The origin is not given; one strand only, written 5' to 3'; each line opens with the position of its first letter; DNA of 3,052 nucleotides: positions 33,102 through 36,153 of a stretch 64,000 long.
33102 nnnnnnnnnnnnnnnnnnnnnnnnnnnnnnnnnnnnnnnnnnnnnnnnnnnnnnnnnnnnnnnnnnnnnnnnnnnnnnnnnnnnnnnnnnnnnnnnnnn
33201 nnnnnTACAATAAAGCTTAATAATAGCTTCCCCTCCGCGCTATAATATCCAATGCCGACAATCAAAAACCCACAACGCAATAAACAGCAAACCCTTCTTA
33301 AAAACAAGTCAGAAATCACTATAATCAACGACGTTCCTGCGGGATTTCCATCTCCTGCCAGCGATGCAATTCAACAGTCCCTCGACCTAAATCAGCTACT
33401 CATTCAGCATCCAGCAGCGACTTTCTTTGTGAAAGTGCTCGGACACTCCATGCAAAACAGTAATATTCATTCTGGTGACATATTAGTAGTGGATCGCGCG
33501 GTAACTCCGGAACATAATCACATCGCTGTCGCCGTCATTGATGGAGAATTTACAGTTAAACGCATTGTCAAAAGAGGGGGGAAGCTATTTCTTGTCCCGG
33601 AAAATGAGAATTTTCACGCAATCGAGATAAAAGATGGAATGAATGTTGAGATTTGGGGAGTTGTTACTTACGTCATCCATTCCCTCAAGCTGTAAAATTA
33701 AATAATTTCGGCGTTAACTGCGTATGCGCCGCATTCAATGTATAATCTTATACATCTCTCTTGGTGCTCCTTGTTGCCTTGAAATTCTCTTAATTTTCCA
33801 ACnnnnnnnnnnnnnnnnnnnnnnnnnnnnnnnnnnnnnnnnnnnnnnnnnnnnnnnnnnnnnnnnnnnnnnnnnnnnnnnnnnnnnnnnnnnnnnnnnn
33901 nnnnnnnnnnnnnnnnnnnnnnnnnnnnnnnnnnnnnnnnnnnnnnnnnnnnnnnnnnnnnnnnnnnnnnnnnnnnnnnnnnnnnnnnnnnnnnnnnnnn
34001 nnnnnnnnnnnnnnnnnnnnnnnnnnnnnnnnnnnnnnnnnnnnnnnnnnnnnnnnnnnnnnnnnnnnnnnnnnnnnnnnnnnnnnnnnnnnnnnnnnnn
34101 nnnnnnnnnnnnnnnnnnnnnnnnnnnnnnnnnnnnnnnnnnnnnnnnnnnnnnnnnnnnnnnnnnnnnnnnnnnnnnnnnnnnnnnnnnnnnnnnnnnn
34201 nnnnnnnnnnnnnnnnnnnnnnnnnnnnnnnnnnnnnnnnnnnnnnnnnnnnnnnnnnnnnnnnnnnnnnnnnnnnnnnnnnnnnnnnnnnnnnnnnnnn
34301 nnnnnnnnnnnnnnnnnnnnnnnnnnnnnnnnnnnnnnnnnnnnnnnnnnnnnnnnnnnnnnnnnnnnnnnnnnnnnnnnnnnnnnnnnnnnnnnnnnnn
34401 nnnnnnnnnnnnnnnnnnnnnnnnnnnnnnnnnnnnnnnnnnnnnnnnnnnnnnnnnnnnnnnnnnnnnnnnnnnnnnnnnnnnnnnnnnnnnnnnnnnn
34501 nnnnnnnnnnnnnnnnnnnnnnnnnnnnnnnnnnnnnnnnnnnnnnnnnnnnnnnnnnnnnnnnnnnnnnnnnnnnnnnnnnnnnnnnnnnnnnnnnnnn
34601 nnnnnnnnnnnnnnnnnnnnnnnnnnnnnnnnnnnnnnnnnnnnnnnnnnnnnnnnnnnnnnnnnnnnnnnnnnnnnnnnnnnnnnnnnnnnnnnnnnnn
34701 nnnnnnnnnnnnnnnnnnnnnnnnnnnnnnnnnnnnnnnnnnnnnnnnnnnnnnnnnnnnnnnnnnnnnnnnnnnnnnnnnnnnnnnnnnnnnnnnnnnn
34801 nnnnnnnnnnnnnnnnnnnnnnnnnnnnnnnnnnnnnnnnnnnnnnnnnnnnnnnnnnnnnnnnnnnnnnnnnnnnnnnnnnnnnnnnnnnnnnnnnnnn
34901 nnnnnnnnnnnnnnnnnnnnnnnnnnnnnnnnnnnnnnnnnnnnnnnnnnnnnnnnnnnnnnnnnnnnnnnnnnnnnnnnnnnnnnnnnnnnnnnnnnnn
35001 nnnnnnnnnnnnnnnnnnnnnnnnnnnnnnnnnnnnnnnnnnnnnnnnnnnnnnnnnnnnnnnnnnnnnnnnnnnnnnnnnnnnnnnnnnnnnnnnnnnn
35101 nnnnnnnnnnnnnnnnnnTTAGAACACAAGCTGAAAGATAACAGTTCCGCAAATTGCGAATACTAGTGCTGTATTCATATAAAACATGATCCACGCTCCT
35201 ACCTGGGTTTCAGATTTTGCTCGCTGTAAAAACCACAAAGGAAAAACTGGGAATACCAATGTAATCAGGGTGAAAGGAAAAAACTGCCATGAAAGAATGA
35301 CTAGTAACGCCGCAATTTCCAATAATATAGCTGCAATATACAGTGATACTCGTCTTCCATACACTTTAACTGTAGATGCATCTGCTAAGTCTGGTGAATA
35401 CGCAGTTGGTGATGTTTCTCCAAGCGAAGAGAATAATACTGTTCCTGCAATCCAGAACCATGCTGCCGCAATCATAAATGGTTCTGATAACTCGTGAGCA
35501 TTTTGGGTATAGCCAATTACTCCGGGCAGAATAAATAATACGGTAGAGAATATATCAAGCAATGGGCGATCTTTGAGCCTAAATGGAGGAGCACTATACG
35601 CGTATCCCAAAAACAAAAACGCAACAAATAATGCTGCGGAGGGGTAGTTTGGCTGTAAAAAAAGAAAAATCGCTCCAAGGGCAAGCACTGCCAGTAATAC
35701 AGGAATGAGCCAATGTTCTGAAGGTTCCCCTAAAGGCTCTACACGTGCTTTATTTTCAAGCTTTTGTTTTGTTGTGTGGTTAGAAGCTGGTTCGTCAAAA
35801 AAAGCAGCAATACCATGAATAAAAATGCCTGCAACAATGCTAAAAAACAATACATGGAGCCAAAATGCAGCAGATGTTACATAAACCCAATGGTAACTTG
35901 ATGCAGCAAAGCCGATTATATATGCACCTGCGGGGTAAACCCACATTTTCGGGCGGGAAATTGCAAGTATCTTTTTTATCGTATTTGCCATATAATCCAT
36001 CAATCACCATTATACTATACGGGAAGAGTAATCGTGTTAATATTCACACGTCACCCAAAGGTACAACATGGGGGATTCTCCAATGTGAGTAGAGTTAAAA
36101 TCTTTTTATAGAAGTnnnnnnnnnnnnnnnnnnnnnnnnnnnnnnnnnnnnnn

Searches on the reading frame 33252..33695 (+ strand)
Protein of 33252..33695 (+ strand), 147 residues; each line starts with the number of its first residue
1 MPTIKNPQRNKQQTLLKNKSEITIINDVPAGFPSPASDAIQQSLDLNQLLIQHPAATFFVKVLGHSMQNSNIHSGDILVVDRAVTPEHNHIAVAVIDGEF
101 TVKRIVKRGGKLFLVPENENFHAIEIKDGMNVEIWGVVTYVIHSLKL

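Call 9: search_protein_families(library=ncbifam, proteins=[window:33252-33695:+])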
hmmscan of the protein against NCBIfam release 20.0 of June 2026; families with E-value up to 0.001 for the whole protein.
window:33252-33695:+ (147 aa): 3 families
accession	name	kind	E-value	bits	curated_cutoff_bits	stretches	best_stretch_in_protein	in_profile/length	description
NF007621.2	PRK10276.1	subfamily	2.6e-47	159.6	110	1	30-143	2-115/115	translesion error-prone DNA polymerase V autoproteolytic subunit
TIGR00498.1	lexA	equivalog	8.8e-24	84.2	110.95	1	17-143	75-200/203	transcriptional repressor LexA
NF051876.1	transXXX_HumD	equivalog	3.6e-20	72.2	120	1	31-143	2-116/129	HumD family translesion DNA polymerase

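Call 54: search_protein_families(library=pfam, proteins=[window:33252-33695:+])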
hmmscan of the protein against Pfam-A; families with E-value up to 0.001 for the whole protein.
window:33252-33695:+ (147 aa): 1 family
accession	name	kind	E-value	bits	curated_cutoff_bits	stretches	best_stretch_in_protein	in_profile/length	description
PF00717.28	Peptidase_S24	-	3.6e-28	98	23.3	1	24-138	2-115/116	Peptidase S24-like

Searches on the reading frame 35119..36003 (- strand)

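Call 54: search_protein_families(library=pfam, proteins=[window:35119-36003:-])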
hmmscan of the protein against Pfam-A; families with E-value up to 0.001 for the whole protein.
window:35119-36003:- (294 aa): 1 family
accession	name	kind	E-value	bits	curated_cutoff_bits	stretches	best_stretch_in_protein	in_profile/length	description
PF01040.23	UbiA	-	2.1e-10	40.7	34.2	1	43-277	13-246/250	UbiA prenyltransferase family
